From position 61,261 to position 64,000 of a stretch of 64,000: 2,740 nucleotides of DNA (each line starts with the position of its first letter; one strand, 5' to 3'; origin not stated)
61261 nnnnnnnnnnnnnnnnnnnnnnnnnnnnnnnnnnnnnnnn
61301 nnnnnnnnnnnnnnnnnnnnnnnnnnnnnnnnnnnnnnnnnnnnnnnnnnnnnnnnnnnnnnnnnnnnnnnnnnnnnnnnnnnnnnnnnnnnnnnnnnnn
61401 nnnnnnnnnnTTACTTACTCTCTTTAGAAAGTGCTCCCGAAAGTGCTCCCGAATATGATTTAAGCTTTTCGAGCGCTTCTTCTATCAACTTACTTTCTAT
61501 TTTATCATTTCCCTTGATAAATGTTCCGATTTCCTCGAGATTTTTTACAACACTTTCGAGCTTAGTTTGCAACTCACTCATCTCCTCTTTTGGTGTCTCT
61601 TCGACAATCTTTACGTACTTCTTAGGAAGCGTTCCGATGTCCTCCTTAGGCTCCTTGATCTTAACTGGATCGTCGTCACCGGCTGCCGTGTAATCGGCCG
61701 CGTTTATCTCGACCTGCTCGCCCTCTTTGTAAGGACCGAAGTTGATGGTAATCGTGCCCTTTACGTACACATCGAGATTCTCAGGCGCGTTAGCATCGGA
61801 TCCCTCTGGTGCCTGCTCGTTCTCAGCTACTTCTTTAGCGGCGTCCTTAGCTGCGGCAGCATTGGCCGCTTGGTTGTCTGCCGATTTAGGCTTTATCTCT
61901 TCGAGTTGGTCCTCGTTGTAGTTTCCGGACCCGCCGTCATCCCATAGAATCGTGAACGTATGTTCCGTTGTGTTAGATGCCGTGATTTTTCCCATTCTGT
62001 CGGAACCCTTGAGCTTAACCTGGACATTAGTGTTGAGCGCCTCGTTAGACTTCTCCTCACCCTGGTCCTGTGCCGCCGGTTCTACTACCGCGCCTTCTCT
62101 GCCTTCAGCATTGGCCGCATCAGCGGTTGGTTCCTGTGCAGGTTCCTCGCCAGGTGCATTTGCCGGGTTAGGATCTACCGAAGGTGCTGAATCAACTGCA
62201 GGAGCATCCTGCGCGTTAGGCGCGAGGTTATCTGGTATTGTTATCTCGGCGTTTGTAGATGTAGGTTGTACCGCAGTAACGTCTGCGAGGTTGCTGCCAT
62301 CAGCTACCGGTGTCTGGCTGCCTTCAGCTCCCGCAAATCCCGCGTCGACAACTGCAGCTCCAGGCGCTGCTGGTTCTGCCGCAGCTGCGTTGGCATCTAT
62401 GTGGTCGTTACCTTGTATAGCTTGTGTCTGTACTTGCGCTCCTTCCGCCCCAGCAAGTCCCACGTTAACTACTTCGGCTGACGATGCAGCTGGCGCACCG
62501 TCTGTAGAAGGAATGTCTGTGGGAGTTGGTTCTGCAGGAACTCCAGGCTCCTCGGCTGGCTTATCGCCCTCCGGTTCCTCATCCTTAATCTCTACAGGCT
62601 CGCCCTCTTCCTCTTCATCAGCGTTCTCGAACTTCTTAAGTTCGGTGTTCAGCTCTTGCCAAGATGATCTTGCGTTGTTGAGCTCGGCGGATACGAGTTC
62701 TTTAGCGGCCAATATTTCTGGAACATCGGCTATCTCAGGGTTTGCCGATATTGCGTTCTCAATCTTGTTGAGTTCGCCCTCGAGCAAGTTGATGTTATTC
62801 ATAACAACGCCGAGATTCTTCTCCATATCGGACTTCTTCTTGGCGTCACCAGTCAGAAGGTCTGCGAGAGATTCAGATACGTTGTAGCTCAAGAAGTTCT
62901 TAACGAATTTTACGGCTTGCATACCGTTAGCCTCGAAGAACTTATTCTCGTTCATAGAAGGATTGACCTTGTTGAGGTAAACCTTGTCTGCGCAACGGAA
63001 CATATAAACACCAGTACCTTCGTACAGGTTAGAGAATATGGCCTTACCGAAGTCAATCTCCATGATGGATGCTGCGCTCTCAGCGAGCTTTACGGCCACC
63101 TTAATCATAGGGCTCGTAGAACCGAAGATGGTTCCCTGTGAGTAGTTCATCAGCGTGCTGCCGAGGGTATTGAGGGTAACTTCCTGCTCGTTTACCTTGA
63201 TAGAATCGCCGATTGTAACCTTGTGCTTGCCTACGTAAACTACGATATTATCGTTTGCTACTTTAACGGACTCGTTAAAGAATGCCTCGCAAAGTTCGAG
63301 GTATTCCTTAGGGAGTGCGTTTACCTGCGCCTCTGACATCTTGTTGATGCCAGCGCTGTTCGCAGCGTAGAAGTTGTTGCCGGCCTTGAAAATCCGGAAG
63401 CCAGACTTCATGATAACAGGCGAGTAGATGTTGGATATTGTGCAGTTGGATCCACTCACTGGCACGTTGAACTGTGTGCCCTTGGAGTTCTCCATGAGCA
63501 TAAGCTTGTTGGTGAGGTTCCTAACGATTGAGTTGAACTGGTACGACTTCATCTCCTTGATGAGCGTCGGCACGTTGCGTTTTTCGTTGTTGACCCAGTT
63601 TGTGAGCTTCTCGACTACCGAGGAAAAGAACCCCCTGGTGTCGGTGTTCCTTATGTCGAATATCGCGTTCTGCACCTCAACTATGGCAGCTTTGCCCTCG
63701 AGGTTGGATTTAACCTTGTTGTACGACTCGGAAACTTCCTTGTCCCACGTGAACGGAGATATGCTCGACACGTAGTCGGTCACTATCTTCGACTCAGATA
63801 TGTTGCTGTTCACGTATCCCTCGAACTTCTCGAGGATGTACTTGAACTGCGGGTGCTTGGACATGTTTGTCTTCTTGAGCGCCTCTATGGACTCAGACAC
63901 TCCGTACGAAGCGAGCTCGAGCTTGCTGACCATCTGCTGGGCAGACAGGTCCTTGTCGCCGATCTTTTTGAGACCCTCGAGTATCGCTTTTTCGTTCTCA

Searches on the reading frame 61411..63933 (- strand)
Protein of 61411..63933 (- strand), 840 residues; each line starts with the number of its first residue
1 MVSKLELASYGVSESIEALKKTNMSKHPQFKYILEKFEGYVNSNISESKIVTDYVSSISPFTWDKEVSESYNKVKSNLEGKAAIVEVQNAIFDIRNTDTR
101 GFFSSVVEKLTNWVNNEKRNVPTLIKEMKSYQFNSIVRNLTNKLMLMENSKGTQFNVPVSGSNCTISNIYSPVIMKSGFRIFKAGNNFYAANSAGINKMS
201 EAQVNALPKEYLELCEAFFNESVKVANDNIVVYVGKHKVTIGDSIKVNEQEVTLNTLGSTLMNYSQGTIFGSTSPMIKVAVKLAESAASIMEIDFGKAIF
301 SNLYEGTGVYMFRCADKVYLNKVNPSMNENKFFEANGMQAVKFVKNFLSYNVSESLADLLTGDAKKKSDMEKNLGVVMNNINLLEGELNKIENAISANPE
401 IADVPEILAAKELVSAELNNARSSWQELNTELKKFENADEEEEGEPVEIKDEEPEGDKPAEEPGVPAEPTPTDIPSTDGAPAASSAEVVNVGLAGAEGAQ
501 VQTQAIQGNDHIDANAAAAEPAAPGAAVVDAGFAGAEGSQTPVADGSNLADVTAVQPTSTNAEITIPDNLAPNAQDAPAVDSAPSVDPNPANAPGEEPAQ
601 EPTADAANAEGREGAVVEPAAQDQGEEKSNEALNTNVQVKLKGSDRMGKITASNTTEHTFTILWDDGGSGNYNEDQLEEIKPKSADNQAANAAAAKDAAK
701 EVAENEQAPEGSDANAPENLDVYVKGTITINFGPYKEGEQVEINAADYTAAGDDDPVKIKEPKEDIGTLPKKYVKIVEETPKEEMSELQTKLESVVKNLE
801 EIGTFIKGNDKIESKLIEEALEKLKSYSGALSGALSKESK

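Call 25: find_encoding_contigs(protein=window:61411-63933:-, flank=10000, max_places=3)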
Protein window:61411-63933:- (840 aa): no gene with exactly this product is on record in the collection.
